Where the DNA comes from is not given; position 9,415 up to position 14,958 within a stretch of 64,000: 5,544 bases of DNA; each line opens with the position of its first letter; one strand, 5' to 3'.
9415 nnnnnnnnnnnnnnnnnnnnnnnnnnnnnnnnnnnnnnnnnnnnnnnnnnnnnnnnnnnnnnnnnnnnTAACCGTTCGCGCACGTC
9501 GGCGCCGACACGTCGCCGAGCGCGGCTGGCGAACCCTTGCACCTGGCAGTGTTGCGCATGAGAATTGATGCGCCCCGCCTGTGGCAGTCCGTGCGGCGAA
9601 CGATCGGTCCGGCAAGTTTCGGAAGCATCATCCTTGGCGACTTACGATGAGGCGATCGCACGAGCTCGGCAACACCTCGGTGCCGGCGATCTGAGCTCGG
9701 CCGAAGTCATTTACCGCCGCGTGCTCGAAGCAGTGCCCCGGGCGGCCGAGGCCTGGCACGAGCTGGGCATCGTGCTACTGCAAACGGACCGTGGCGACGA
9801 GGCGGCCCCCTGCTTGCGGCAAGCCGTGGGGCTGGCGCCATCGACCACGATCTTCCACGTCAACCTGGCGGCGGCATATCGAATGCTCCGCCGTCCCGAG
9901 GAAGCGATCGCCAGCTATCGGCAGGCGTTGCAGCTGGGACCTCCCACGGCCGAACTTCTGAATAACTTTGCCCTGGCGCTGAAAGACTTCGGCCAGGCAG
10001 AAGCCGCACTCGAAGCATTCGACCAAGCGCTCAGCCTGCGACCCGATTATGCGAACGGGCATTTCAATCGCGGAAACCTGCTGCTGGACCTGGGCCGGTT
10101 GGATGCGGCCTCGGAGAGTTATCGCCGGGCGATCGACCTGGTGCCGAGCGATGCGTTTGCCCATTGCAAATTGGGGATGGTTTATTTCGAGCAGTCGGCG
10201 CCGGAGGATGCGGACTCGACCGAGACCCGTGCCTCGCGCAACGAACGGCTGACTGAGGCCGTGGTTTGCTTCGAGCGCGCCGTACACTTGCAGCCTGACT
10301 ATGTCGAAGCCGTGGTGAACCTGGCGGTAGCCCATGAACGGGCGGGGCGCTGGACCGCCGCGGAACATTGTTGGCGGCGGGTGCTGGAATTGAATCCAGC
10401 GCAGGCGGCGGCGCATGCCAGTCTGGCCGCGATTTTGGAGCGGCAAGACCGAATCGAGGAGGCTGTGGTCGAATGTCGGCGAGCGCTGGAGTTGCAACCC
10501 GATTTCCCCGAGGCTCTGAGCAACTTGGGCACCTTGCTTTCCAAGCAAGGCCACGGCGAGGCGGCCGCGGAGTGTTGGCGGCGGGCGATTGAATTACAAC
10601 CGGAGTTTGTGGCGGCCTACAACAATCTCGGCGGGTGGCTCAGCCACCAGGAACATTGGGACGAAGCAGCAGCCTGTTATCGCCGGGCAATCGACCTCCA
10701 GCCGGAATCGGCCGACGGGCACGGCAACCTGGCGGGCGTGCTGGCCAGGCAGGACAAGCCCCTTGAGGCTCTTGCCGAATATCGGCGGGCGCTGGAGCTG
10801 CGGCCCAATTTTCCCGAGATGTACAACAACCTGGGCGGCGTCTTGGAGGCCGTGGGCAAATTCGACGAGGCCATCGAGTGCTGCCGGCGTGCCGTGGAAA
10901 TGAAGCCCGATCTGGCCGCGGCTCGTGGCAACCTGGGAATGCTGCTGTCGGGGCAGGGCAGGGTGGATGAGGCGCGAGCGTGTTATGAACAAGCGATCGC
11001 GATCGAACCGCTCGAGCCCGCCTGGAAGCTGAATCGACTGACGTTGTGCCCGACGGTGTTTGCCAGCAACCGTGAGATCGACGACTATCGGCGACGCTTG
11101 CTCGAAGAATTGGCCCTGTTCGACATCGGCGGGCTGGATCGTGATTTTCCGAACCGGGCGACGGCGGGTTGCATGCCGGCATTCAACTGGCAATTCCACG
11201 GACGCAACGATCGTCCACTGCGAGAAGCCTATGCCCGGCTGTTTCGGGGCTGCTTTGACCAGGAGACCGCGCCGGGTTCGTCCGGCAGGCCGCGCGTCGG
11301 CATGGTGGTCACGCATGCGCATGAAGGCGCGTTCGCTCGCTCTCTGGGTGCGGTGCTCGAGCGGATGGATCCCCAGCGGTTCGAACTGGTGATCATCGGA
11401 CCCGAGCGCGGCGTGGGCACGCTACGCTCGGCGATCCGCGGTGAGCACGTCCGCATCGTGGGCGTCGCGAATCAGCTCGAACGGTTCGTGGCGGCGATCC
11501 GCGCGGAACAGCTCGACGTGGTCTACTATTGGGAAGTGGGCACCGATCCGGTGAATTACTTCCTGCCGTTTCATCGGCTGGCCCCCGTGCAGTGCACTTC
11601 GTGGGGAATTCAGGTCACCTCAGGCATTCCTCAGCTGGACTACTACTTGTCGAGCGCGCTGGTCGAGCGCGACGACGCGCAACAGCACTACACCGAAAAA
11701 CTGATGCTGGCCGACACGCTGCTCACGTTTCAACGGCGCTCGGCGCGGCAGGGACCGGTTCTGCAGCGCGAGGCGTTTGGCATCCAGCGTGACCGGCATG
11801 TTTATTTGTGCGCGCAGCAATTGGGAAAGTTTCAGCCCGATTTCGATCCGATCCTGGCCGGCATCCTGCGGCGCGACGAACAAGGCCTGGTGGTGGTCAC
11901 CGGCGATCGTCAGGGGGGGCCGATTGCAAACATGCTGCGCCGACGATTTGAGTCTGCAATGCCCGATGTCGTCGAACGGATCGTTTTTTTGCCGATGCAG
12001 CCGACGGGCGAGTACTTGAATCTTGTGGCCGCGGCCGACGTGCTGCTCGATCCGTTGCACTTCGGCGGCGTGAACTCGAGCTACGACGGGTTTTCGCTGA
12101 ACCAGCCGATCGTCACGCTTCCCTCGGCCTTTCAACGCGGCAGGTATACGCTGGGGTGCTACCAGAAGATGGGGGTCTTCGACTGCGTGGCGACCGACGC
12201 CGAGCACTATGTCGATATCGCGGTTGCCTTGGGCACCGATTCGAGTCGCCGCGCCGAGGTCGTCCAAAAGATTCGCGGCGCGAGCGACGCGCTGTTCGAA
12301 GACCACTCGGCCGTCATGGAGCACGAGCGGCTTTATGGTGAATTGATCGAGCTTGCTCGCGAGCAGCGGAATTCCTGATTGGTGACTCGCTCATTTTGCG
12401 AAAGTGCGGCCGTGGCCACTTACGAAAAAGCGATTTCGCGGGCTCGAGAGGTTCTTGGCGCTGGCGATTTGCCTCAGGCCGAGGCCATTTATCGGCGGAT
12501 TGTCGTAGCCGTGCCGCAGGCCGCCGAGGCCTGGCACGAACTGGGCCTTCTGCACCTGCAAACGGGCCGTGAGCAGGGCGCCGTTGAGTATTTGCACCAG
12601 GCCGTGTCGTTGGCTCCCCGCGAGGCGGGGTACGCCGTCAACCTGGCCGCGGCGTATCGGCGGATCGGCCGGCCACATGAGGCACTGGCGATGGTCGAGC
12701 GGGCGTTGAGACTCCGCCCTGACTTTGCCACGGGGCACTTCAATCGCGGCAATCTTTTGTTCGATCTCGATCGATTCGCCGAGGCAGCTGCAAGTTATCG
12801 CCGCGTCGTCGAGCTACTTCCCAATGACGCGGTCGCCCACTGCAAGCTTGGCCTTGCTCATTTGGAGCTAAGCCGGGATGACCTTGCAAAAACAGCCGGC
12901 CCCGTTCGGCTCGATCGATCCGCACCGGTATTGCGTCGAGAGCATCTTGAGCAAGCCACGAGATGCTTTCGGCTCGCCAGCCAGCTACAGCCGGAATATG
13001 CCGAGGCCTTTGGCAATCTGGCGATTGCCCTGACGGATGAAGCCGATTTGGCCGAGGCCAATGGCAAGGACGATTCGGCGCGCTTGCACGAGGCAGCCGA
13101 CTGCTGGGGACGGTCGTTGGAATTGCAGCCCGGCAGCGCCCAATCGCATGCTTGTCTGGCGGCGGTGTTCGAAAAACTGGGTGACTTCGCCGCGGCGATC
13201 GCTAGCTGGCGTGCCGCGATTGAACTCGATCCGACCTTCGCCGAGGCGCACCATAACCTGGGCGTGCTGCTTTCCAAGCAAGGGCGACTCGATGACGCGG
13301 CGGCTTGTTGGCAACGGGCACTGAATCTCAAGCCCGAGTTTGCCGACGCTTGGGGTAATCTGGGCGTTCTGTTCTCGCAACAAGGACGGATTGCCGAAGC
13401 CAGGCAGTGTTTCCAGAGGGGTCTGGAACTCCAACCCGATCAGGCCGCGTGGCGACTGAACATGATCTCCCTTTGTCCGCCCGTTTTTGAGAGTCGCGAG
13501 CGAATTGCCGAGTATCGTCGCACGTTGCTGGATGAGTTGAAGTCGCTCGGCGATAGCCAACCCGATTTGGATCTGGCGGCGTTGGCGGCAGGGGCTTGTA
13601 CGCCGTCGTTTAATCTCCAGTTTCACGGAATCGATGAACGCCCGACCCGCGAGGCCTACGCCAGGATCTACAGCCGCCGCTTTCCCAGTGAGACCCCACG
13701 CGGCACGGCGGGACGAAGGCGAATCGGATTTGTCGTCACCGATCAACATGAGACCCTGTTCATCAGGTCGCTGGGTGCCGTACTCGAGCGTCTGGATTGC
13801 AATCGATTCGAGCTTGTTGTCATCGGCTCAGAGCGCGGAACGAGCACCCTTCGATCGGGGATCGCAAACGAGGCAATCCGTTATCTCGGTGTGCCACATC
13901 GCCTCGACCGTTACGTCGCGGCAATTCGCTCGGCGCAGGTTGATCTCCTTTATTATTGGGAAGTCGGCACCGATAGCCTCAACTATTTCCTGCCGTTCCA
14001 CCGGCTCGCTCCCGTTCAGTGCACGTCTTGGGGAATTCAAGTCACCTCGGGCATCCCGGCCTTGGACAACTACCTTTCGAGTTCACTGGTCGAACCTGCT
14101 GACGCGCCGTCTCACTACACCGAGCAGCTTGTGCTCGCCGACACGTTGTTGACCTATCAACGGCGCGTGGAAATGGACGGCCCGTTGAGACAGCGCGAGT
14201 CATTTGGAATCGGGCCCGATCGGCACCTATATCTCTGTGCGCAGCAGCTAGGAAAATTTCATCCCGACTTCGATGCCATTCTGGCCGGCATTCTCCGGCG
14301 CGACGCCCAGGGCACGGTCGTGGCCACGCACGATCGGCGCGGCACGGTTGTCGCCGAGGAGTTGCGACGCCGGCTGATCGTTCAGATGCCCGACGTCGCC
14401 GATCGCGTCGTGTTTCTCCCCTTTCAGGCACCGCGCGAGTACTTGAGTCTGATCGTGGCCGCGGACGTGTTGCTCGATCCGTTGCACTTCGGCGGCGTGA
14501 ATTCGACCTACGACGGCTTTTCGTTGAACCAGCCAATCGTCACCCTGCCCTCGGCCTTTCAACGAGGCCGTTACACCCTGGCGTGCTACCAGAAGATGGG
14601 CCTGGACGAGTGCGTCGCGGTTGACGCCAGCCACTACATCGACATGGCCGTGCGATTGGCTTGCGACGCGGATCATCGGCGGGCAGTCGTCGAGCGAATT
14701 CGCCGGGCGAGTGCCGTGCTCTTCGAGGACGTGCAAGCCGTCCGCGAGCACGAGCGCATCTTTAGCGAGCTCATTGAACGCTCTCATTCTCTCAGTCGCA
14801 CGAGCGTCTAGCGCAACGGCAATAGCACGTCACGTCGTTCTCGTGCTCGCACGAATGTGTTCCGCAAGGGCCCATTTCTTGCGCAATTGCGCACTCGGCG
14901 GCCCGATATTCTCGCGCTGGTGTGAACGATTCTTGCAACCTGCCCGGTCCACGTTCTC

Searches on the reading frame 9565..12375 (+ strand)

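Call 4: search_protein_families(library=pfam, proteins=[window:9565-12375:+], max_evalue=0.01)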
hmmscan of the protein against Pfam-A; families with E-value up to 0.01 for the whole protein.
window:9565-12375:+ (937 aa): 32 families (the best 25 are shown)
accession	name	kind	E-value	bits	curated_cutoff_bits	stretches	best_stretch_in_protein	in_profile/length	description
PF00515.34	TPR_1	-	2.4e-80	261.8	27.8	9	418-449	2-33/34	Tetratricopeptide repeat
PF13414.12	TPR_11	-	1.7e-79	261.7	26.8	9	170-210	1-41/42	TPR repeat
PF07719.23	TPR_2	-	1e-72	234.7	27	9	163-195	1-33/34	Tetratricopeptide repeat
PF13181.12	TPR_8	-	2.6e-57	186.6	25.7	4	418-449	2-33/34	Tetratricopeptide repeat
PF13431.12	TPR_17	-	7.5e-56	182.2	24.4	4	304-330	2-28/34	Tetratricopeptide repeat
PF13432.12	TPR_16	-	4.5e-54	180.8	32.7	9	135-197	3-65/65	Tetratricopeptide repeat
PF13428.12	TPR_14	-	1.6e-43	143.1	23.5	6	282-323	2-43/44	Tetratricopeptide repeat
PF13424.12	TPR_12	-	5.3e-42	142.3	30.1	7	418-480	4-74/77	Tetratricopeptide repeat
PF14559.12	TPR_19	-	1.9e-38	131.1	25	7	430-488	4-62/68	Tetratricopeptide repeat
PF13374.12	TPR_10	-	1.7e-35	120.5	27.5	3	450-480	1-31/42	Tetratricopeptide repeat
PF13371.12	TPR_9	-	8.6e-30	103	35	6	429-482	7-60/73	Tetratricopeptide repeat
PF13176.12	TPR_7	-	1.6e-27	93.6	27.9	1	351-382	1-34/36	Tetratricopeptide repeat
PF23914.1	TPR_CcmH_CycH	-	1e-17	64.9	42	1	35-158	24-150/158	Cytochrome c-type biogenesis protein H TPR domain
PF13174.12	TPR_6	-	5e-16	58.6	26.3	0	457-480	6-29/33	Tetratricopeptide repeat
PF24575.1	TPR_Slam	-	1.2e-14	55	35.2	0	283-336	49-102/104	Surface lipoprotein assembly modifier, N-terminal TPR repeats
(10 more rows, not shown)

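Call 5: search_protein_families(library=ncbifam, proteins=[window:9565-12375:+], max_evalue=0.01)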
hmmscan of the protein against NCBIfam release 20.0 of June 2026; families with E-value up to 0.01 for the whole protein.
window:9565-12375:+ (937 aa): 38 families (the best 25 are shown)
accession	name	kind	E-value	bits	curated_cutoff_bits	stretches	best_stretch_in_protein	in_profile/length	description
TIGR02917.1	PEP_TPR_lipo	equivalog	2.6e-51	174.5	312.2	3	143-356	207-404/899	XrtA/PEP-CTERM system TPR-repeat protein PrsT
NF040959.1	MamA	equivalog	4e-50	170.1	200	3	223-379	47-203/204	magnetosome protein MamA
NF033762.1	social_mot_Tgl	equivalog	1.4e-48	165.4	225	7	393-478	40-127/252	social motility TPR repeat lipoprotein Tgl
TIGR02521.1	type_IV_pilW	equivalog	6e-48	163.4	154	5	374-486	56-170/234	type IV pilus biogenesis/stability protein PilW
NF033758.1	gliding_GltE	equivalog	9.6e-33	113.8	225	4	223-346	232-356/411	adventurous gliding motility TPR repeat lipoprotein GltE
NF033920.0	C39_PA2778_fam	equivalog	7.9e-32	110.7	150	6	325-414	166-255/255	PA2778 family cysteine peptidase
NF008391.2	PRK11189.1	equivalog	1.4e-28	100.2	250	3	117-202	87-172/297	lipoprotein NlpI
TIGR02552.1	LcrH_SycD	equivalog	3.3e-24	85.1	104.8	3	239-347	10-118/136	SycD/LcrH family type III secretion system chaperone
TIGR00990.1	3a0801s09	subfamily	1.1e-22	80.4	757.25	2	277-450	327-500/615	mitochondrial import receptor subunit TOM70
NF047558.1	TPR_END_plus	domain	9.8e-20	70.3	32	0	98-132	2-36/56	TPR end-of-group domain-containing protein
NF002725.1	PRK02603.1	equivalog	1.1e-19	71.1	143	2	143-249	49-157/173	photosystem I assembly protein Ycf3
TIGR03939.1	PGA_TPR_OMP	equivalog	1.5e-18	66.4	366.65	3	27-161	23-152/800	poly-beta-1,6 N-acetyl-D-glucosamine export porin PgaA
NF052415.1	T3SS_chap_SctY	equivalog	3.2e-17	63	70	2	37-123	16-105/106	type III secretion apparatus assembly chaperone SctY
NF008757.0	PRK11788.1-5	equivalog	1.3e-14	54.2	363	1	361-479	192-310/388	lipopolysaccharide assembly protein LapB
NF007302.0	PRK09782.1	equivalog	5.8e-13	47.7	1223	3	142-283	592-716/990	phage receptor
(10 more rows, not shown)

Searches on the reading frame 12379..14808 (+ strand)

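Call 4: search_protein_families(library=pfam, proteins=[window:12379-14808:+], max_evalue=0.01)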
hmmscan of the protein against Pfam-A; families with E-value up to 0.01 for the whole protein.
window:12379-14808:+ (810 aa): 25 families
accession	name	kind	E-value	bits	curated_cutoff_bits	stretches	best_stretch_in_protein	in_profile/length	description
PF00515.34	TPR_1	-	1.4e-50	167.6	27.8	6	322-354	1-33/34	Tetratricopeptide repeat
PF07719.23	TPR_2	-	4e-45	148.7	27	6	288-320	1-33/34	Tetratricopeptide repeat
PF13414.12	TPR_11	-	5.3e-45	151.3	26.8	4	267-302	7-42/42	TPR repeat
PF13431.12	TPR_17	-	6.6e-37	123.1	24.4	2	278-307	3-32/34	Tetratricopeptide repeat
PF13181.12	TPR_8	-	1.2e-35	119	25.7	3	322-354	1-33/34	Tetratricopeptide repeat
PF13432.12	TPR_16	-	2.5e-30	105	32.7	4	294-355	3-64/65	Tetratricopeptide repeat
PF13428.12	TPR_14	-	8.5e-26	88.3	23.5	4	88-124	6-42/44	Tetratricopeptide repeat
PF13371.12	TPR_9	-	3.4e-23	81.9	35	3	299-356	6-63/73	Tetratricopeptide repeat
PF13424.12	TPR_12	-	1.9e-21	76.5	30.1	3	288-352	3-75/77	Tetratricopeptide repeat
PF14559.12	TPR_19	-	4.3e-21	75.4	25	5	312-359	15-62/68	Tetratricopeptide repeat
PF13176.12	TPR_7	-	2.2e-16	58.9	27.9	1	87-115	3-31/36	Tetratricopeptide repeat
PF13374.12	TPR_10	-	9.9e-16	57.6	27.5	1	86-113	5-32/42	Tetratricopeptide repeat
PF23914.1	TPR_CcmH_CycH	-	2e-13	50.9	42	1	43-150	44-154/158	Cytochrome c-type biogenesis protein H TPR domain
PF13174.12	TPR_6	-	1e-12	48.3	26.3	0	121-149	4-32/33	Tetratricopeptide repeat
PF13844.12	Glyco_transf_41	-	2.2e-10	39.9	25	1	603-783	356-535/543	Glycosyl transferase family 41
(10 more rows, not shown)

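Call 5: search_protein_families(library=ncbifam, proteins=[window:12379-14808:+], max_evalue=0.01)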
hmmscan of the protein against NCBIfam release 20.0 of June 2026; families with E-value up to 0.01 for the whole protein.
window:12379-14808:+ (810 aa): 29 families (the best 25 are shown)
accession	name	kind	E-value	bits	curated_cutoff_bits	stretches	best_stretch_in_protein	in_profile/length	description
NF040959.1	MamA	equivalog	2.4e-30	105.5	200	2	237-352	88-203/204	magnetosome protein MamA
TIGR02521.1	type_IV_pilW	equivalog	5.5e-29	101.4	154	2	242-380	53-196/234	type IV pilus biogenesis/stability protein PilW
TIGR02917.1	PEP_TPR_lipo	equivalog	5.3e-28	97.4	312.2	2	25-168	679-819/899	XrtA/PEP-CTERM system TPR-repeat protein PrsT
NF033762.1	social_mot_Tgl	equivalog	2.2e-24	86.2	225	2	255-349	32-127/252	social motility TPR repeat lipoprotein Tgl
NF033758.1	gliding_GltE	equivalog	5.6e-23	81.6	225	1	275-362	73-160/411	adventurous gliding motility TPR repeat lipoprotein GltE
NF033920.0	C39_PA2778_fam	equivalog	1.3e-21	77.2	150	2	255-353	155-255/255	PA2778 family cysteine peptidase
TIGR00990.1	3a0801s09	subfamily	7.1e-15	54.6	757.25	2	46-162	328-444/615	mitochondrial import receptor subunit TOM70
NF008391.2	PRK11189.1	equivalog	7.2e-15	55.2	250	2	311-361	88-138/297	lipoprotein NlpI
TIGR04510.1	mod_pep_cyc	subfamily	9.3e-15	54.2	400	2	17-171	400-556/814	putative peptide modification system cyclase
NF002725.1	PRK02603.1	equivalog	1.7e-14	54.2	143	1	268-346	49-130/173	photosystem I assembly protein Ycf3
NF047558.1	TPR_END_plus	domain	2.5e-13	49.7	32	0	88-116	4-32/56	TPR end-of-group domain-containing protein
NF052415.1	T3SS_chap_SctY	equivalog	2.1e-11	44.3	70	2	50-145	7-105/106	type III secretion apparatus assembly chaperone SctY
TIGR02552.1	LcrH_SycD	equivalog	5.8e-11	42.3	104.8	2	47-149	16-118/136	SycD/LcrH family type III secretion system chaperone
TIGR03939.1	PGA_TPR_OMP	equivalog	5.6e-10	38.1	366.65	2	32-146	103-217/800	poly-beta-1,6 N-acetyl-D-glucosamine export porin PgaA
NF008757.0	PRK11788.1-5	equivalog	9.9e-10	38.1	363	1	25-145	117-242/388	lipopolysaccharide assembly protein LapB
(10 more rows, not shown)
